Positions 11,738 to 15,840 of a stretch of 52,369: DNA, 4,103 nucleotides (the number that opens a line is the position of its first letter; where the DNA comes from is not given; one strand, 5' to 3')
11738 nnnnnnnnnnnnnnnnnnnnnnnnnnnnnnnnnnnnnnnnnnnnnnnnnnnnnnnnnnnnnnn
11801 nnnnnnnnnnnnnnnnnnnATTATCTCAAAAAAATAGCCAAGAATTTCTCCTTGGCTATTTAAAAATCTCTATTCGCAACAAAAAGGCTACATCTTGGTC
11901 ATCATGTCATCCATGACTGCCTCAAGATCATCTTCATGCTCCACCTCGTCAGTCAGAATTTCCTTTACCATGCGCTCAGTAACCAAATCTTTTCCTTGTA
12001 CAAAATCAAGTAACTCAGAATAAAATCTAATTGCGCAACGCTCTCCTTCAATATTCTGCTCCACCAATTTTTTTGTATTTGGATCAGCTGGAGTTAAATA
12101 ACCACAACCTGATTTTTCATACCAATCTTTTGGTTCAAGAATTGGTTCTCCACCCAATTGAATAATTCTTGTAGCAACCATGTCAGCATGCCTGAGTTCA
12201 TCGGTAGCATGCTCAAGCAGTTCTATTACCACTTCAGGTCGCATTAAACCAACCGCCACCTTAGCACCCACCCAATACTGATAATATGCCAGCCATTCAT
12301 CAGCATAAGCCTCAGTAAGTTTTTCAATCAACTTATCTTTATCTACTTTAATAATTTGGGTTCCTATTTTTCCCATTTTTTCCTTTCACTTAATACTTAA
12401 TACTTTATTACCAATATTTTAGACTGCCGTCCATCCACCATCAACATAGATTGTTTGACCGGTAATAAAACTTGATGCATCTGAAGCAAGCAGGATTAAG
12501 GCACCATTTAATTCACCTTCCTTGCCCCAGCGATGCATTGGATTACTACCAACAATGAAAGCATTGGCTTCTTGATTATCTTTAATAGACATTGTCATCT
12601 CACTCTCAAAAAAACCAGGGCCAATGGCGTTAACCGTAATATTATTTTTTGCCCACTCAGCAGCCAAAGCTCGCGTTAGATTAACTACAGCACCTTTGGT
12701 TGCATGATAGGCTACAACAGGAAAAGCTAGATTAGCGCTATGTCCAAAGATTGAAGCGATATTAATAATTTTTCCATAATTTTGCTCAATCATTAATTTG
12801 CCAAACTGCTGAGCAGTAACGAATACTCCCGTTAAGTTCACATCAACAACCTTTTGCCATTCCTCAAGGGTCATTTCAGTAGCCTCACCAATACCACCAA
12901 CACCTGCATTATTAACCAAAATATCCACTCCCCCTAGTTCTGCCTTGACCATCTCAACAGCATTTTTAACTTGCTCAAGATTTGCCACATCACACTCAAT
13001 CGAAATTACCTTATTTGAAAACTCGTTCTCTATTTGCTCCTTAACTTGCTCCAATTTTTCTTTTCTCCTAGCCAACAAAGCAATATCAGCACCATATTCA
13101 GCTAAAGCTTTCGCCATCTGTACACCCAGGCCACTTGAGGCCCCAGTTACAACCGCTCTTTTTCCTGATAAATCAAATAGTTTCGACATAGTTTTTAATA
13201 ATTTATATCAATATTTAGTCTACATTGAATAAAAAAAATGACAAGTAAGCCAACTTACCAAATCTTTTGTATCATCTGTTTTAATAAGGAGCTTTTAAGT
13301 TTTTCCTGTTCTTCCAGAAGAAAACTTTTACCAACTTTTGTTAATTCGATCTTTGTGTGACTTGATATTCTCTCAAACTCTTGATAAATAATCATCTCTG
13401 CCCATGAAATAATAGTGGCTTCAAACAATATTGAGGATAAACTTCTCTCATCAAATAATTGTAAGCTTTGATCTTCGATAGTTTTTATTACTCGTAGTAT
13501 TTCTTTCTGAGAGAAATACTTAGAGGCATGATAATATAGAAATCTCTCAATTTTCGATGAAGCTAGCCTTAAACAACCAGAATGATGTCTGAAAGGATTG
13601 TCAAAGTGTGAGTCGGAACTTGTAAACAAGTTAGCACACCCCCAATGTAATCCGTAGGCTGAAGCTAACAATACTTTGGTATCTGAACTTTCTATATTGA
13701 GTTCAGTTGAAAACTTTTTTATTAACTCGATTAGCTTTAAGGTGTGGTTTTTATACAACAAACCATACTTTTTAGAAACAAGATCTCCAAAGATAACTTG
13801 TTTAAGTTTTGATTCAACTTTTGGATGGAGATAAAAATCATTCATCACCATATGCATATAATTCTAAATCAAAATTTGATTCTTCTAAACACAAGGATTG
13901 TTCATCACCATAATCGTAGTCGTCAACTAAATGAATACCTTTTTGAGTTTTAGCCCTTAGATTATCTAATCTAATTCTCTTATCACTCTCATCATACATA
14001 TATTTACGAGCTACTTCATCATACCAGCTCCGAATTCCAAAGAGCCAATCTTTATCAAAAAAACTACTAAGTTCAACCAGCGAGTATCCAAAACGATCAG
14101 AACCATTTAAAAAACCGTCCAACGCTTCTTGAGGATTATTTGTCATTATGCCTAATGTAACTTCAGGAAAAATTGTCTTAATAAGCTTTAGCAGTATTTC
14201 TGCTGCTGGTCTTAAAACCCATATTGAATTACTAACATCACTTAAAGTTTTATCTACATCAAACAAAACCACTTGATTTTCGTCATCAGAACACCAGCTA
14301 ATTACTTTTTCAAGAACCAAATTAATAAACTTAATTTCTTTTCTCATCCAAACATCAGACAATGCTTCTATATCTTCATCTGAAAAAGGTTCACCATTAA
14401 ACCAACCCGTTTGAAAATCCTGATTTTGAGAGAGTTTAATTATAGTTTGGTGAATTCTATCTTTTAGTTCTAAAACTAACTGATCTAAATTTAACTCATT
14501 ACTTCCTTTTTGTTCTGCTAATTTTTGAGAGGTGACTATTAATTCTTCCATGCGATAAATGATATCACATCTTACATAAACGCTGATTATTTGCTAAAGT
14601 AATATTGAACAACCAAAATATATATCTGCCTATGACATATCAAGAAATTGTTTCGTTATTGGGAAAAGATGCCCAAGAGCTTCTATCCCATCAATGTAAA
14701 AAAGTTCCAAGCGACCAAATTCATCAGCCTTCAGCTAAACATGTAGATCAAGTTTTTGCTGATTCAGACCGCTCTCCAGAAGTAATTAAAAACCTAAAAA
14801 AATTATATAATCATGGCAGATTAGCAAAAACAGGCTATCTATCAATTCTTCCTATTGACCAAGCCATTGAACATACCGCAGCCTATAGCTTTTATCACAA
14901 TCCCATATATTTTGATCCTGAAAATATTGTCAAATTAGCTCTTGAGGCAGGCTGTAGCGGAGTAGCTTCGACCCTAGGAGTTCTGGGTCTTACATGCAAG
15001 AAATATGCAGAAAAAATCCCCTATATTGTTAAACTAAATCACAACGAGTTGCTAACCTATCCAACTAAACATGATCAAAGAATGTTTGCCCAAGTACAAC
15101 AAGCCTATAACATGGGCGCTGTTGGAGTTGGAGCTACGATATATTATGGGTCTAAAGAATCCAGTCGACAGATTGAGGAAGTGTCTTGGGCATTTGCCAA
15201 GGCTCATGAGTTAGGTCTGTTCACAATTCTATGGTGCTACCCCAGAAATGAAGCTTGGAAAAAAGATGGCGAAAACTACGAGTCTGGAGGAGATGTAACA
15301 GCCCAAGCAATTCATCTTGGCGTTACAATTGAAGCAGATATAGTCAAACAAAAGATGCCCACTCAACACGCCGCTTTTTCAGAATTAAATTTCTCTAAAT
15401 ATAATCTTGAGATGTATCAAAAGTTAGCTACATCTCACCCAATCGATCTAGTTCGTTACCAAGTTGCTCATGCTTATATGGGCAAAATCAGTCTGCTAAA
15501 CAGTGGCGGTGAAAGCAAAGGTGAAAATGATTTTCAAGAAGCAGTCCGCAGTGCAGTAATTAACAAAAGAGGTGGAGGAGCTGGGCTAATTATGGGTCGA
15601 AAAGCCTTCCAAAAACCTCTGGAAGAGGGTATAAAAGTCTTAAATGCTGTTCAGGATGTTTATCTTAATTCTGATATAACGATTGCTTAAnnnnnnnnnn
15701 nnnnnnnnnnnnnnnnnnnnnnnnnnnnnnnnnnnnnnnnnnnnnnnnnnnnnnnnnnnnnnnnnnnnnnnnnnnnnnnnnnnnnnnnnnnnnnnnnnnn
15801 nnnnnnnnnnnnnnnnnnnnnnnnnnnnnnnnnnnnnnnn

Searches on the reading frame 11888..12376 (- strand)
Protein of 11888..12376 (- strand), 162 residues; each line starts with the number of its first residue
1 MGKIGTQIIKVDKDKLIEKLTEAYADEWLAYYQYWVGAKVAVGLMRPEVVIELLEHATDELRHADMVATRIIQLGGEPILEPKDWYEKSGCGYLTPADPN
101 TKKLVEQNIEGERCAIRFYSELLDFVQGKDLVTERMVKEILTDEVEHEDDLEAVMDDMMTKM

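Call 78: search_protein_families(library=pfam, proteins=[window:11888-12376:-], max_evalue=0.001)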
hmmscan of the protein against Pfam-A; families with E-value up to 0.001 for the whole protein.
window:11888-12376:- (162 aa): 2 families
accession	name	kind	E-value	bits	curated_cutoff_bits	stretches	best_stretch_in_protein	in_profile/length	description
PF00210.30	Ferritin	-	1.1e-23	84.1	24.5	1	17-158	1-139/142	Ferritin-like domain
PF02915.23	Rubrerythrin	-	8.5e-06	26.6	22.8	1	19-154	2-136/137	Rubrerythrin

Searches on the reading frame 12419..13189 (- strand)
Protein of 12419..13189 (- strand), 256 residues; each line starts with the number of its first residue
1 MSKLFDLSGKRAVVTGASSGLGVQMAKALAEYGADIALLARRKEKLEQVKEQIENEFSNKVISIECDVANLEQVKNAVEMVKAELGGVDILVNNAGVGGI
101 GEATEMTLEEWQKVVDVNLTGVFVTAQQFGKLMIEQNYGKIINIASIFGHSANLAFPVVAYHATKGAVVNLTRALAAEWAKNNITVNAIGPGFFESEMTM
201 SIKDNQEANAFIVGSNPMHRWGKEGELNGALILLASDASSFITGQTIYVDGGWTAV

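Call 78: search_protein_families(library=pfam, proteins=[window:12419-13189:-], max_evalue=0.001)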
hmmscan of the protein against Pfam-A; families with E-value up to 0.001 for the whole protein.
window:12419-13189:- (256 aa): 5 families
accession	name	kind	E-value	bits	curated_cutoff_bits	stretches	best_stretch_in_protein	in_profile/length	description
PF13561.12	adh_short_C2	-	5.6e-64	216.4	27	1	16-254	1-236/236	Enoyl-(Acyl carrier protein) reductase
PF00106.31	adh_short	-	1.1e-60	204.9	26.6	1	10-206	1-194/195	short chain dehydrogenase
PF08659.16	KR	-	1.5e-15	58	22.6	1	13-147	4-137/180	KR domain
PF01370.27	Epimerase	-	1.8e-06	28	20.9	1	13-199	2-183/240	NAD dependent epimerase/dehydratase family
PF13460.12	NAD_binding_10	-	0.00061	20.1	27.2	1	16-160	1-113/184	NAD(P)H-binding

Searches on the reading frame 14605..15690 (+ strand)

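Call 78: search_protein_families(library=pfam, proteins=[window:14605-15690:+], max_evalue=0.001)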
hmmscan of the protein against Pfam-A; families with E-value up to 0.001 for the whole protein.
window:14605-15690:+ (361 aa): 1 family
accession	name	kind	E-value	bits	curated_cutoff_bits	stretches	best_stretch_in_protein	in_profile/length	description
PF01791.15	DeoC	-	9e-54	182.9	23.8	1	80-337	2-229/229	DeoC/LacD family aldolase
